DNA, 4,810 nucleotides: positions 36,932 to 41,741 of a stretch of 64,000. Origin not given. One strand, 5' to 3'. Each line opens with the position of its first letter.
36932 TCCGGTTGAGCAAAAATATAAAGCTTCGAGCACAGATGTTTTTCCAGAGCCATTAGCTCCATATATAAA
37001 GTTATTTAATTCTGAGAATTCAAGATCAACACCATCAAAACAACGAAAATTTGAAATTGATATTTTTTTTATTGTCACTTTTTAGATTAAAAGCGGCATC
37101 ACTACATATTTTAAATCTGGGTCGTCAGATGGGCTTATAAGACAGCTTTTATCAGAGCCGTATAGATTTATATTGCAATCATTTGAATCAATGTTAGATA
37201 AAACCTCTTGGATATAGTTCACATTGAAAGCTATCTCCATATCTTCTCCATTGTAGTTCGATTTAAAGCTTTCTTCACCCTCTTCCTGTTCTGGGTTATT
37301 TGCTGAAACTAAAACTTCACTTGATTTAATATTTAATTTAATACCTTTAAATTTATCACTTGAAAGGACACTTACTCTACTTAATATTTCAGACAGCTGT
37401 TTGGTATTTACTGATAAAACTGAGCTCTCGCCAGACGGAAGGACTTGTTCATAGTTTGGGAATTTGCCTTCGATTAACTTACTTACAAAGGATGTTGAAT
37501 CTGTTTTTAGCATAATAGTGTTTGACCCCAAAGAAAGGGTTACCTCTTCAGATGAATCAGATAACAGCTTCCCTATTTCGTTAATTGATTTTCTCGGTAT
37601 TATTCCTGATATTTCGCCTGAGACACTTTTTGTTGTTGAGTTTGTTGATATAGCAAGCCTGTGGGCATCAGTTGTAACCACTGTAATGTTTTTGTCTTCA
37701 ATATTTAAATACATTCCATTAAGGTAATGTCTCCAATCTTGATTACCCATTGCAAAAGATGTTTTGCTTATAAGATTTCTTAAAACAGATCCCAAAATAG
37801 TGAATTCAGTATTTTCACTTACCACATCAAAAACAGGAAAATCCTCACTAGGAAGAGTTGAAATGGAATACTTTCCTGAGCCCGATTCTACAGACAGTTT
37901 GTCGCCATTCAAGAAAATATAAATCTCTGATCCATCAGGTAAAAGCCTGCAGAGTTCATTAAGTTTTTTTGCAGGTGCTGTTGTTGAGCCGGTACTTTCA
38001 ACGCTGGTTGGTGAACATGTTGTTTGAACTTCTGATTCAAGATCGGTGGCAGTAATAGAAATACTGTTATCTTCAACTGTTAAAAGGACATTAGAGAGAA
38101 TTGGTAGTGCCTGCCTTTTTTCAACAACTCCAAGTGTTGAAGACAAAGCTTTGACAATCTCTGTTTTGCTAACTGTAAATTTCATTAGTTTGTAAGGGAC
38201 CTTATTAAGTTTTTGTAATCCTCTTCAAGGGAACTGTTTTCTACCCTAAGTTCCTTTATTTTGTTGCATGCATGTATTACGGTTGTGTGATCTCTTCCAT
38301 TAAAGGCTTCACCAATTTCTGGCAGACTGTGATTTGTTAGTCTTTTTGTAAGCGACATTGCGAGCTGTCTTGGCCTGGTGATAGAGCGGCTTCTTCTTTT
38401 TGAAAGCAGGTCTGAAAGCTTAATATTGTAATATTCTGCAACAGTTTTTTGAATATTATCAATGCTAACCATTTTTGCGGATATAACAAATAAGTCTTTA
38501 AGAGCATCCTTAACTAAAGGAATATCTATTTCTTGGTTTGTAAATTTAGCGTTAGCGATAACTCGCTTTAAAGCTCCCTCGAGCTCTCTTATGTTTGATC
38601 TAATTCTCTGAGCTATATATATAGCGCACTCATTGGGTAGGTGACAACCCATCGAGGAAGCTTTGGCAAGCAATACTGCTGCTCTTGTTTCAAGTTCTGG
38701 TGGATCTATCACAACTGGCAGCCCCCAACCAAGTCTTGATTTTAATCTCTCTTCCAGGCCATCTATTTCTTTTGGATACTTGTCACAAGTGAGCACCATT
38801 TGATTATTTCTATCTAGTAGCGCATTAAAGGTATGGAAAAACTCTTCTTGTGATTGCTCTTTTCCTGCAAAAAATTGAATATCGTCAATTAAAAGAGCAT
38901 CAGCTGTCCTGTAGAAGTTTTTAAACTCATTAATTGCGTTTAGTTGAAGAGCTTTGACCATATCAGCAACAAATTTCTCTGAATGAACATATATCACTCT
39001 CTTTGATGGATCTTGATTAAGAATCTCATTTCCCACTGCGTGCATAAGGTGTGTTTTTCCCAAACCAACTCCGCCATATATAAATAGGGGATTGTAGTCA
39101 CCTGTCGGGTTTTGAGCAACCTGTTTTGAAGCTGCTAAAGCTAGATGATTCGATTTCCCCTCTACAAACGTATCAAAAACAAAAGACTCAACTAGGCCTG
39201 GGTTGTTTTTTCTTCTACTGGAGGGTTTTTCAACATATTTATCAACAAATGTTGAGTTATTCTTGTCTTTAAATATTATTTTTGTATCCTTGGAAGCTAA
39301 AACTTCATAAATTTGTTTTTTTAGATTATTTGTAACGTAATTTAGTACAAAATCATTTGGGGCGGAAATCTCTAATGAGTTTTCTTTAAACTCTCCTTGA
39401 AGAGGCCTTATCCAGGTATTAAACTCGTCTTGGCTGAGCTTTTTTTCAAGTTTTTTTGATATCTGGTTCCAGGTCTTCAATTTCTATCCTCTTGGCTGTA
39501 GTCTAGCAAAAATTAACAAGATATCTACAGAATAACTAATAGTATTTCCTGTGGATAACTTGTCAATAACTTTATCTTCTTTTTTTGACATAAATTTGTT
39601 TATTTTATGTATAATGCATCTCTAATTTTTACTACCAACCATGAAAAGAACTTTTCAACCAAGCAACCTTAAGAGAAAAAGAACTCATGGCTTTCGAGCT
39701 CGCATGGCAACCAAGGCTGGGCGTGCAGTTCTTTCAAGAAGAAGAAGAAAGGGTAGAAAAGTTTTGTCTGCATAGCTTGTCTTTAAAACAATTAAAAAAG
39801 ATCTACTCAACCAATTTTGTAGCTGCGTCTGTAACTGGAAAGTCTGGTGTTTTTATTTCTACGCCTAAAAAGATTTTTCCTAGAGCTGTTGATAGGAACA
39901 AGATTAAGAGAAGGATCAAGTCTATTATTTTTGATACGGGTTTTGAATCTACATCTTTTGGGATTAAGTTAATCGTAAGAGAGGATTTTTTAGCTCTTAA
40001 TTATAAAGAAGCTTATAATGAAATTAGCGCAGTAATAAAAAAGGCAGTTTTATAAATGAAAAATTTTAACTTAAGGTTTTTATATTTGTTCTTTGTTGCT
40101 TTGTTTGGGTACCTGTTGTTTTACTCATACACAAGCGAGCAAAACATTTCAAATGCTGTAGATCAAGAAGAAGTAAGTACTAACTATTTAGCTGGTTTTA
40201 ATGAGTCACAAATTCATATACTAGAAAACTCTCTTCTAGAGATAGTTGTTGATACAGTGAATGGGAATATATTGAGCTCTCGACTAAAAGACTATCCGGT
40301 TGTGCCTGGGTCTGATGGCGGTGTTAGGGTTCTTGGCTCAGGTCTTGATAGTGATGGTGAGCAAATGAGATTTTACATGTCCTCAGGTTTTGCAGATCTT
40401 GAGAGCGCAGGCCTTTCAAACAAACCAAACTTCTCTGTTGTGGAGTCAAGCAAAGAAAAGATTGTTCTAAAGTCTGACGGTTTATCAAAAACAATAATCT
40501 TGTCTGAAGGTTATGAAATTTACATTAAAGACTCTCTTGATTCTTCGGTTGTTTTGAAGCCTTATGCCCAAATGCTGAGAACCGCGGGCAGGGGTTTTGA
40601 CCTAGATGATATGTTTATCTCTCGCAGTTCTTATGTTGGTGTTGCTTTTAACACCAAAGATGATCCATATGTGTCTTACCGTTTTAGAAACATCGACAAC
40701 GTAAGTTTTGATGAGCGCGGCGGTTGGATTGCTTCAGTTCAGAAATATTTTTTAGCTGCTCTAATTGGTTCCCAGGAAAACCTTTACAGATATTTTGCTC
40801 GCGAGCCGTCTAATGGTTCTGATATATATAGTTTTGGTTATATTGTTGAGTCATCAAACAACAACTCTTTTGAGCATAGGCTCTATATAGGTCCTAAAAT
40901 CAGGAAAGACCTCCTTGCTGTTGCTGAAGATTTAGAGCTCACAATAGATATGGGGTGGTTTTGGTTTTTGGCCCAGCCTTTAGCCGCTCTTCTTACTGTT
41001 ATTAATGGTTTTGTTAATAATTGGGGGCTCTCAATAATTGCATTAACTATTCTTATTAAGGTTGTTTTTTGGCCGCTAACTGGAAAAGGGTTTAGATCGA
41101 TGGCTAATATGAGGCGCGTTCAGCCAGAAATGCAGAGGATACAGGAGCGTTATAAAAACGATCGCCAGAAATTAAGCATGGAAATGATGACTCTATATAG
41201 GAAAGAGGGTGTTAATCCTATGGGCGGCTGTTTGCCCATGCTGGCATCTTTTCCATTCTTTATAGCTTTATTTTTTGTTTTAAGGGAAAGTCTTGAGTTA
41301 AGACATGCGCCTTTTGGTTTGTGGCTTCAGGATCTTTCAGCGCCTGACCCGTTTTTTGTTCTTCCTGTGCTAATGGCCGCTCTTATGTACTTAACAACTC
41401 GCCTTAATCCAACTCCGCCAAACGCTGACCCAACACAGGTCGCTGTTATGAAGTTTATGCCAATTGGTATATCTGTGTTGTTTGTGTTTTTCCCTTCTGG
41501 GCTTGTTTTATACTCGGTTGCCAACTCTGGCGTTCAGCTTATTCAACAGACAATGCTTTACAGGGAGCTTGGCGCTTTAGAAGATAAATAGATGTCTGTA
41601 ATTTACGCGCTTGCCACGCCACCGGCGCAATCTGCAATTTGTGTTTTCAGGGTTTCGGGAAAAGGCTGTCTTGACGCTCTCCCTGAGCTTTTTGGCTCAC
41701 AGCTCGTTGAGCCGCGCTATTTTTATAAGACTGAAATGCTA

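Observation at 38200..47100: Sharp strand-composition switch at about 43.0 kb with polarity opposite to a normal origin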

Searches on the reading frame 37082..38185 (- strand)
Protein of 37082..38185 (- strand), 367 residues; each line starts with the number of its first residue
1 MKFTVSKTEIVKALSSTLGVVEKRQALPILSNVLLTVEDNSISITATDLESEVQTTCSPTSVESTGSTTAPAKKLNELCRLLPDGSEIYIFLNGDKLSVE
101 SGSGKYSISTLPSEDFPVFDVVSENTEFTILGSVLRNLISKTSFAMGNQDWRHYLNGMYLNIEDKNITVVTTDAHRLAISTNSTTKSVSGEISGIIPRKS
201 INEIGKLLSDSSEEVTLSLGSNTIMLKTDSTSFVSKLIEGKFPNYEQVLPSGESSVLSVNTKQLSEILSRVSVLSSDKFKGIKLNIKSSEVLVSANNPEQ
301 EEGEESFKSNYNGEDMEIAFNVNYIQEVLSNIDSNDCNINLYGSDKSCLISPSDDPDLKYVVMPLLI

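Call 9: search_protein_families(library=ncbifam, proteins=[window:37082-38185:-], max_evalue=0.00001)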
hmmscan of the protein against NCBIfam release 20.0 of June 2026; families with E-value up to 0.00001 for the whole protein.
window:37082-38185:- (367 aa): 3 families
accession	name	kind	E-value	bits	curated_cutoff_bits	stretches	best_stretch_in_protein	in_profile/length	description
TIGR00663.1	dnan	equivalog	4.4e-102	341.8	137.65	1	1-365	1-365/367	DNA polymerase III subunit beta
NF004184.0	PRK05643.3-2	equivalog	8.9e-44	149.9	443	1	1-365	1-373/375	DNA polymerase III subunit beta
NF011508.0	PRK14946.1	equivalog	3.6e-19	69.2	513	1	1-358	1-357/366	DNA polymerase III subunit beta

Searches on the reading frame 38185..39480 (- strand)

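Call 9: search_protein_families(library=ncbifam, proteins=[window:38185-39480:-], max_evalue=0.00001)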
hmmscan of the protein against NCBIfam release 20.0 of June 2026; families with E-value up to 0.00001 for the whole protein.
window:38185-39480:- (431 aa): 13 families
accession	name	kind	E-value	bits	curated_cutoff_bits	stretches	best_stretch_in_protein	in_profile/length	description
TIGR00362.1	DnaA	equivalog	4.4e-170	566.5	343.9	1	4-429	1-437/437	chromosomal replication initiator protein DnaA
NF001154.0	PRK00149.3-3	equivalog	5.9e-87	292.6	410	1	4-425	11-454/462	chromosomal replication initiator protein DnaA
NF009087.0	PRK12422.1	equivalog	2.9e-64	217.9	657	1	1-426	1-440/455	chromosomal replication initiator protein DnaA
TIGR03420.1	DnaA_homol_Hda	equivalog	4.9e-34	117.8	194.8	1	101-328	13-226/226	DnaA regulatory inactivator Hda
NF005982.0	PRK08084.1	equivalog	4.4e-20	72.2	268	1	101-328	20-234/235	DnaA inactivator Hda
NF005304.0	PRK06835.1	equivalog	2.9e-15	56.2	215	1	118-250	172-305/330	ATP-binding protein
NF038214.1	IS21_help_AAA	equivalog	2.4e-12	47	200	1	131-231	92-189/232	IS21-like element helper ATPase IstB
NF006505.0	PRK08939.1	equivalog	3.1e-10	39.8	228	1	122-201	148-226/306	primosomal protein DnaI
NF005992.0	PRK08116.1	subfamily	1.9e-07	30.5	189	1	101-249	83-236/269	hypothetical protein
NF004688.0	PRK06030.1-3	equivalog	2.6e-07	30.8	136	1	343-415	26-98/123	hypothetical protein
NF005149.0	PRK06620.1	equivalog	3.1e-07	29.9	316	1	174-329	68-216/221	hypothetical protein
NF006485.0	PRK08903.1-5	equivalog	7e-07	29.1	289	1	105-329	20-227/233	DnaA regulatory inactivator Hda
NF005378.0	PRK06921.1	subfamily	2.9e-06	26.5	207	1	129-212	117-198/266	hypothetical protein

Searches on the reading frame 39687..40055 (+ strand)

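Call 9: search_protein_families(library=ncbifam, proteins=[window:39687-40055:+], max_evalue=0.00001)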
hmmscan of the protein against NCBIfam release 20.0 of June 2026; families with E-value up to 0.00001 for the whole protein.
window:39687-40055:+ (122 aa): 1 family
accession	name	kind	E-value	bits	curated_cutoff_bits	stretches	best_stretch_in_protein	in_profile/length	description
TIGR00188.1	rnpA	equivalog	1.1e-07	32.1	38.35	1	50-119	38-106/111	ribonuclease P protein component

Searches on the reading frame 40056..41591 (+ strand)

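Call 9: search_protein_families(library=ncbifam, proteins=[window:40056-41591:+], max_evalue=0.00001)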
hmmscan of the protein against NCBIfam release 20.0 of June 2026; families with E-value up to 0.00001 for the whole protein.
window:40056-41591:+ (511 aa): 20 families
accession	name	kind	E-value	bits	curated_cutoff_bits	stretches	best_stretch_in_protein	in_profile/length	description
NF002352.0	PRK01318.1-3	equivalog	7.9e-121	404.9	447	1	49-507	84-554/562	membrane protein insertase YidC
NF002351.0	PRK01318.1-1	equivalog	2.4e-112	376.4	740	1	18-505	16-534/545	membrane protein insertase YidC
NF002357.0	PRK01318.2-4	equivalog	1.7e-84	284.5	479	1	125-504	149-515/532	membrane protein insertase YidC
NF002353.0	PRK01318.1-4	equivalog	4.9e-82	276.5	365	1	157-506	200-577/596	membrane protein insertase YidC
TIGR03592.1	yidC_oxa1_cterm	subfamily_domain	5.1e-63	212.6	84.3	1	322-502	1-190/191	membrane protein insertase YidC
NF002354.0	PRK01318.2-1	equivalog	4.3e-60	203.7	1094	1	224-503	259-532/548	membrane protein insertase YidC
NF002356.0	PRK01318.2-3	equivalog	9e-49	166.4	460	1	222-503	256-572/627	membrane protein insertase YidC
NF002355.0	PRK01318.2-2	equivalog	1.7e-46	159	891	1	207-503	265-595/602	membrane protein insertase YidC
NF002168.0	PRK01001.1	equivalog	1.4e-42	146.1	670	1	299-505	548-778/795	membrane protein insertase YidC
TIGR03593.1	yidC_nterm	equivalog_domain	1.1e-39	137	58.25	1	11-321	10-363/363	membrane protein insertase YidC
NF002803.0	PRK02944.1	equivalog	7.8e-39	133.6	377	1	301-499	36-238/255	YidC family membrane integrase SpoIIIJ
NF002358.0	PRK01318.2-5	equivalog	5.2e-35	121.2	605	1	223-500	235-534/545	membrane protein insertase YidC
NF002350.0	PRK01315.1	equivalog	2.5e-33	115.6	282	1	322-424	41-142/329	membrane protein insertase YidC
NF002899.0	PRK03449.1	equivalog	3.3e-31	108.7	276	1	301-411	14-120/359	membrane protein insertase YidC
NF002734.0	PRK02654.1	equivalog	2.7e-30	105.5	324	1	312-412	16-119/384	membrane protein insertase YidC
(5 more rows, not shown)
